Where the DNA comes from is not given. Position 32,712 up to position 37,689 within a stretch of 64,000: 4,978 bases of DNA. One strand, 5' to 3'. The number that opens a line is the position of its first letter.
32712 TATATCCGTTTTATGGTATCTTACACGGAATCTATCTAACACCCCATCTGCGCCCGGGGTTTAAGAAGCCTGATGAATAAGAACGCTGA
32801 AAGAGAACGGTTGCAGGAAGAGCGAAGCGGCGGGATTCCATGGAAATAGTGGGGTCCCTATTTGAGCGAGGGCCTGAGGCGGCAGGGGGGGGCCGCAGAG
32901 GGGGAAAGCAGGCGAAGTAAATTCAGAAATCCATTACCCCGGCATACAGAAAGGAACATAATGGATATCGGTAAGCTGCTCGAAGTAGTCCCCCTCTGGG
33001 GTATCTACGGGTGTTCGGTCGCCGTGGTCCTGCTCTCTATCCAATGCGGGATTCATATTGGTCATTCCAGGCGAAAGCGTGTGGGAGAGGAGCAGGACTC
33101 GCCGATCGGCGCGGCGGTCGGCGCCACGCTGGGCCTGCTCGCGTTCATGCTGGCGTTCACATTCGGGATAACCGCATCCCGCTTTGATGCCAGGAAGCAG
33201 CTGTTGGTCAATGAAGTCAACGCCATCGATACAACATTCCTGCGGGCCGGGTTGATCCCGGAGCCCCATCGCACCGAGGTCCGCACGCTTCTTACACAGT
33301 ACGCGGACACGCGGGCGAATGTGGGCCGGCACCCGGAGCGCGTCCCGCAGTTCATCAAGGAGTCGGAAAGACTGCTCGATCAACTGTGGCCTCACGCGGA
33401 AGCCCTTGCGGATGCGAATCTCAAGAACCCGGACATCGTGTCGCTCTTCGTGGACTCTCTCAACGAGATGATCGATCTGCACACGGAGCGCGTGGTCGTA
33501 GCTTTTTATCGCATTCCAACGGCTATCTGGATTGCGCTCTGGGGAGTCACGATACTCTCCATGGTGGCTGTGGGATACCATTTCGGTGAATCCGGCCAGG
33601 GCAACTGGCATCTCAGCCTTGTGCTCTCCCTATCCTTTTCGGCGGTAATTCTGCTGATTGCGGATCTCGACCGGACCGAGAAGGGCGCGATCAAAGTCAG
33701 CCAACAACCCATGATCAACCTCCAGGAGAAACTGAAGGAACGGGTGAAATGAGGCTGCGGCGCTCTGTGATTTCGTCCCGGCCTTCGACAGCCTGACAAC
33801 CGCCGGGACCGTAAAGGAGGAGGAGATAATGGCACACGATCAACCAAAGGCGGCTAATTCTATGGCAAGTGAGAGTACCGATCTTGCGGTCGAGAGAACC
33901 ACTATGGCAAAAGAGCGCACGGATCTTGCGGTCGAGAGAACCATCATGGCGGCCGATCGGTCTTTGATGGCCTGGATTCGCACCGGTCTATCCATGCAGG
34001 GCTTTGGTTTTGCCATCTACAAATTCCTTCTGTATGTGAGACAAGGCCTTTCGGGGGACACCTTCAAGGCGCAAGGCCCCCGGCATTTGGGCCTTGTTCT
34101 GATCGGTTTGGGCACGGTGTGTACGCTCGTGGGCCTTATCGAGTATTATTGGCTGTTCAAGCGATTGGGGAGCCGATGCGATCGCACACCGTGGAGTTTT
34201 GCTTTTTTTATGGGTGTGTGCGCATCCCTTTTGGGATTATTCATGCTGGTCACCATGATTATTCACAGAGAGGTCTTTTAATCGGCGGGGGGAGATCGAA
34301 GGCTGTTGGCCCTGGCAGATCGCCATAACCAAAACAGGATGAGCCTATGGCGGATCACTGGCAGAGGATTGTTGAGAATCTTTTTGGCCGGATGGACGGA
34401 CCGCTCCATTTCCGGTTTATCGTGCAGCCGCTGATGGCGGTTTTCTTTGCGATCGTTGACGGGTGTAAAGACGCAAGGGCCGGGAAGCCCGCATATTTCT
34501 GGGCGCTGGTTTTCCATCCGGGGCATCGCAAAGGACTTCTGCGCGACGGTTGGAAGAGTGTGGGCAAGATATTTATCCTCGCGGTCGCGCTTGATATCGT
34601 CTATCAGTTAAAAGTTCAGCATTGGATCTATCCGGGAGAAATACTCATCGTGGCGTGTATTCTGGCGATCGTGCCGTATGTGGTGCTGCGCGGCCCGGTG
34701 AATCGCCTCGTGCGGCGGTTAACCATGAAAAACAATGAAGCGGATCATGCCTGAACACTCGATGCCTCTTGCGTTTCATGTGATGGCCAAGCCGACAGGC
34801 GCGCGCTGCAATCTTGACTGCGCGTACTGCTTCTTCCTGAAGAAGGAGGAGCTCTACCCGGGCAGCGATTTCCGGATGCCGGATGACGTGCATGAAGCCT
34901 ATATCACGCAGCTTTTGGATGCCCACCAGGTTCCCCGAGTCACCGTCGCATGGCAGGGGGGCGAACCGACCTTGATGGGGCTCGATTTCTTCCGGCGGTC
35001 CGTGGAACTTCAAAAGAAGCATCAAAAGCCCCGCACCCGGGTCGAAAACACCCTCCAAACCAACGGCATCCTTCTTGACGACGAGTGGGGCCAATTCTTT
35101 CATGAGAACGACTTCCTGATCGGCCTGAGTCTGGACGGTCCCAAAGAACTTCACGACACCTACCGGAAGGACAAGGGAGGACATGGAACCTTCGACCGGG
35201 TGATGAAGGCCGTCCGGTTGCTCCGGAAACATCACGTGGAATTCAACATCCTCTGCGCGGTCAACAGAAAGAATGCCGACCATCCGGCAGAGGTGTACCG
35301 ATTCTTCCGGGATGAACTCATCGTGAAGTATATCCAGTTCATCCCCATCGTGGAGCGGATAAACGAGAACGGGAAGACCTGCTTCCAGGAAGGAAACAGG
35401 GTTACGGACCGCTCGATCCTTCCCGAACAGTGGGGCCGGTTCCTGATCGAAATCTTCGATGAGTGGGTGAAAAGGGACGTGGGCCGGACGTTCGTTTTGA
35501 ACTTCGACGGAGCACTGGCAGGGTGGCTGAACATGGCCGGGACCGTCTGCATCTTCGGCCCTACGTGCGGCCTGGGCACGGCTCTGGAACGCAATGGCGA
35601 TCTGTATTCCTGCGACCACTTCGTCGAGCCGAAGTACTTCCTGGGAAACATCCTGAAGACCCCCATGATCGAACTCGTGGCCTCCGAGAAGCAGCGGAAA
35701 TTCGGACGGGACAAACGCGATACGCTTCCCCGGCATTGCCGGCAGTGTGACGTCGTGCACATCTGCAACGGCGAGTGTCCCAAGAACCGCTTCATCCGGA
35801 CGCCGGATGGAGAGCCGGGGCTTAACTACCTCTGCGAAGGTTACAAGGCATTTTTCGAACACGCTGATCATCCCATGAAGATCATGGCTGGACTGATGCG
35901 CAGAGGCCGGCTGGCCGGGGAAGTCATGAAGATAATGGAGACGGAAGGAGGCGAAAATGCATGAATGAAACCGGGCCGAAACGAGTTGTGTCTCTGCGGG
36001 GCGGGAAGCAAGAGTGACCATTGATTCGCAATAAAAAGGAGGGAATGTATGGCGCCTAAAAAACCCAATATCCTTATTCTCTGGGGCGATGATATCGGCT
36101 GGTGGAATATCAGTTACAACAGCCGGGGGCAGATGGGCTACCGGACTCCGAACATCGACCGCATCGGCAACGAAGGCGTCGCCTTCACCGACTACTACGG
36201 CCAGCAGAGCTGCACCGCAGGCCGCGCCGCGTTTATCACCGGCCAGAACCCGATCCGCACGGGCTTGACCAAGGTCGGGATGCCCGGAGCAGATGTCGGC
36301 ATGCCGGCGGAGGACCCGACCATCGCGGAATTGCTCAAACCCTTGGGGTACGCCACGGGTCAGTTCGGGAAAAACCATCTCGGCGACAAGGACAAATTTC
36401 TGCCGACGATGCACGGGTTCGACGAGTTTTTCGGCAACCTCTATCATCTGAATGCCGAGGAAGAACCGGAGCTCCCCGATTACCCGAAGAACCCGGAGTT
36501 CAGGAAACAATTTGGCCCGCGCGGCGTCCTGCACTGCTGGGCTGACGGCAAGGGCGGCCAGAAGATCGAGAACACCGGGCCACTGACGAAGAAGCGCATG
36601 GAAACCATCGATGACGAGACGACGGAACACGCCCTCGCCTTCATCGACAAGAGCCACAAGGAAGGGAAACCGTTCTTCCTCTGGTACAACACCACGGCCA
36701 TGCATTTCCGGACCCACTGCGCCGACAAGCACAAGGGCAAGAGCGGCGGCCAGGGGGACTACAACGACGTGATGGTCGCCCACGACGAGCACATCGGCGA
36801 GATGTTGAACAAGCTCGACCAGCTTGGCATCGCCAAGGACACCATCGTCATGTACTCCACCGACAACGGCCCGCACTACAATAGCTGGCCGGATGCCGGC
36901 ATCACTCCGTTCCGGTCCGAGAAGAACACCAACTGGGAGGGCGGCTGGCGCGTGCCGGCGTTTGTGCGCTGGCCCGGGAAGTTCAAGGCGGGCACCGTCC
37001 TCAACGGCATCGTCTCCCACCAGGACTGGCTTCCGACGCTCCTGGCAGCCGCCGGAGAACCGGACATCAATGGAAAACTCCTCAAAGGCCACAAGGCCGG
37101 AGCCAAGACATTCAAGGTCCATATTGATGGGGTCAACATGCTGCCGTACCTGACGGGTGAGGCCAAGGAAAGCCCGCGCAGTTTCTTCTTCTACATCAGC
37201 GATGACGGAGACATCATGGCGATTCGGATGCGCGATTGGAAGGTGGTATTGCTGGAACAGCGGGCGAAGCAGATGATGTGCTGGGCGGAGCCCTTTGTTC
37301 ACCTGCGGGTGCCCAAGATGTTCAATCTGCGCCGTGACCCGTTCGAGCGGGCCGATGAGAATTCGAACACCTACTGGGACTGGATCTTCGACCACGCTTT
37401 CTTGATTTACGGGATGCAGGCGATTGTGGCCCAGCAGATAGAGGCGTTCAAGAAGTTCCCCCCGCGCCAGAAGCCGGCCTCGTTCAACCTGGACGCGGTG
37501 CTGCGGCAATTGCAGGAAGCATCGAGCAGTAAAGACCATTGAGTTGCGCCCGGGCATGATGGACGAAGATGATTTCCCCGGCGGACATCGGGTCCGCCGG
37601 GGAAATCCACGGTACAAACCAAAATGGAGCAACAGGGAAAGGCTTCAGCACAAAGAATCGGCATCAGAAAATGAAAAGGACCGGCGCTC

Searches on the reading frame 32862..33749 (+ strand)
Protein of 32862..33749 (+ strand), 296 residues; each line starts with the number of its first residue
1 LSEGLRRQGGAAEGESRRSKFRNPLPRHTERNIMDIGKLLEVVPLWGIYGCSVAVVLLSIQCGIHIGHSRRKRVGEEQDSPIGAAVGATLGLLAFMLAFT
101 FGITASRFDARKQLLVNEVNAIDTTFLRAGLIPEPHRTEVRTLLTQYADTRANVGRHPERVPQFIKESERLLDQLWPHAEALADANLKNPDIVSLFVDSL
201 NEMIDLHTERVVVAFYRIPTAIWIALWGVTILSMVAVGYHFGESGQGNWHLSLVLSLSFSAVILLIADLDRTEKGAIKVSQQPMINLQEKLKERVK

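Call 20: search_protein_families(library=pfam, proteins=[window:32862-33749:+], max_evalue=0.001)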
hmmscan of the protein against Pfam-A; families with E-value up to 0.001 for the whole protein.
window:32862-33749:+ (296 aa): 1 family
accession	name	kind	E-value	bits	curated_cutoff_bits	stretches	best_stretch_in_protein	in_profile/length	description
PF14023.12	Bestrophin-like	-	1.8e-21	77.3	32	1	81-284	29-232/232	Bestrophin-like domain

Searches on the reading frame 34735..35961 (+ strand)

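Call 20: search_protein_families(library=pfam, proteins=[window:34735-35961:+], max_evalue=0.001)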
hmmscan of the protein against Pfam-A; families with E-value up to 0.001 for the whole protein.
window:34735-35961:+ (409 aa): 2 families
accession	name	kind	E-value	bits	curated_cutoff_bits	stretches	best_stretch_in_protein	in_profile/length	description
PF04055.27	Radical_SAM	-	5.7e-18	66.1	29.5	1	22-190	4-165/166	Radical SAM superfamily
PF13186.11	SPASM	-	1.6e-08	35.1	21.5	1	283-339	9-67/67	Iron-sulfur cluster-binding domain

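Call 40: search_protein_families(library=ncbifam, proteins=[window:34735-35961:+], max_evalue=0.001)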
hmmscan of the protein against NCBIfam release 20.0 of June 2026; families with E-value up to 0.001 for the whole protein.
window:34735-35961:+ (409 aa): 61 families (the best 25 are shown)
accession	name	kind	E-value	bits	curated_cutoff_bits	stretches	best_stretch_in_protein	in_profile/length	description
TIGR03942.1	sulfatase_rSAM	equivalog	1.4e-146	488.3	349.45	1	15-385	1-361/363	anaerobic sulfatase maturase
NF010308.0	PRK13745.1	equivalog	9.4e-134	446.4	484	1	14-402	13-406/412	anaerobic sulfatase-maturation protein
NF010321.0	PRK13758.1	equivalog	2.7e-79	267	441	1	15-377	5-358/370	anaerobic sulfatase-maturase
NF041298.1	rSAM_mat_DynA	equivalog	2e-60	204.6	450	1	17-380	4-352/356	dynobactin maturation radical SAM/SPASM protein DynA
NF041300.1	rSAM_mat_DarW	exception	6.1e-52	176.8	650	1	2-381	28-398/415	radical SAM/SPASM peptide maturase DarW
TIGR04083.1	rSAM_pep_methan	hypoth_equivalog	3.8e-43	147.8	300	1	15-378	1-340/376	TIGR04083 family peptide-modifying radical SAM enzyme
NF041718.1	rSAM_phane_AMC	equivalog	2.3e-42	145.3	425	1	16-193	8-177/362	cyclophane-forming radical SAM peptide maturase AmcB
TIGR04261.1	rSAM_GlyRichRpt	subfamily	3e-42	144.9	310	1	23-199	5-181/363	cyclophane-forming radical SAM/SPASM peptide maturase GrrM/OscB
NF038005.1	rSAM_mat_DarE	equivalog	9.9e-41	139.9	650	1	23-356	82-408/432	darobactin maturation radical SAM/SPASM protein DarE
NF041707.1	rSAM_YhhB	equivalog_domain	2.3e-39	135.3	445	1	22-356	9-341/369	cyclophane-forming radical SAM/SPASM peptide maturase YhhB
TIGR04269.1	SAM_SPASM_FxsB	subfamily_domain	2e-36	125.8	370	1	23-356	10-341/363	FxsB family cyclophane-forming radical SAM/SPASM peptide maturase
NF047865.1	rSAM_PapB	equivalog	6.2e-33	114.4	340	1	24-354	12-322/330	PapB family radical SAM/SPASM ranthipeptide maturase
TIGR04496.1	rSAM_XyeB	equivalog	1.6e-32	112.7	450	1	23-357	12-346/385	cyclophane-forming radical SAM/SPASM peptide maturase XyeB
TIGR04163.1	rSAM_cobopep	equivalog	3.5e-30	105.1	375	1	19-371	69-409/428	peptide-modifying radical SAM enzyme CbpB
TIGR03974.1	rSAM_six_Cys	equivalog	3.2e-28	98.8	425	1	24-368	106-436/451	thioether cross-link-forming SCIFF peptide maturase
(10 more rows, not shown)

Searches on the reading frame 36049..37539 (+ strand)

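Call 20: search_protein_families(library=pfam, proteins=[window:36049-37539:+], max_evalue=0.001)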
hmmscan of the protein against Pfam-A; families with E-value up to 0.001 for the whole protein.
window:36049-37539:+ (497 aa): 3 families
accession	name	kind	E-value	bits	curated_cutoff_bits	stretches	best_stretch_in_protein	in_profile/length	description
PF00884.28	Sulfatase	-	2.7e-51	175.1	25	1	6-336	1-300/301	Sulfatase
PF14707.11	Sulfatase_C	-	6.6e-06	27.2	30.9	1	376-438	2-72/127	C-terminal region of aryl-sulfatase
PF16347.10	SGSH_C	-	0.00024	21.7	29.3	1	294-337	10-53/154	N-sulphoglucosamine sulphohydrolase, C-terminal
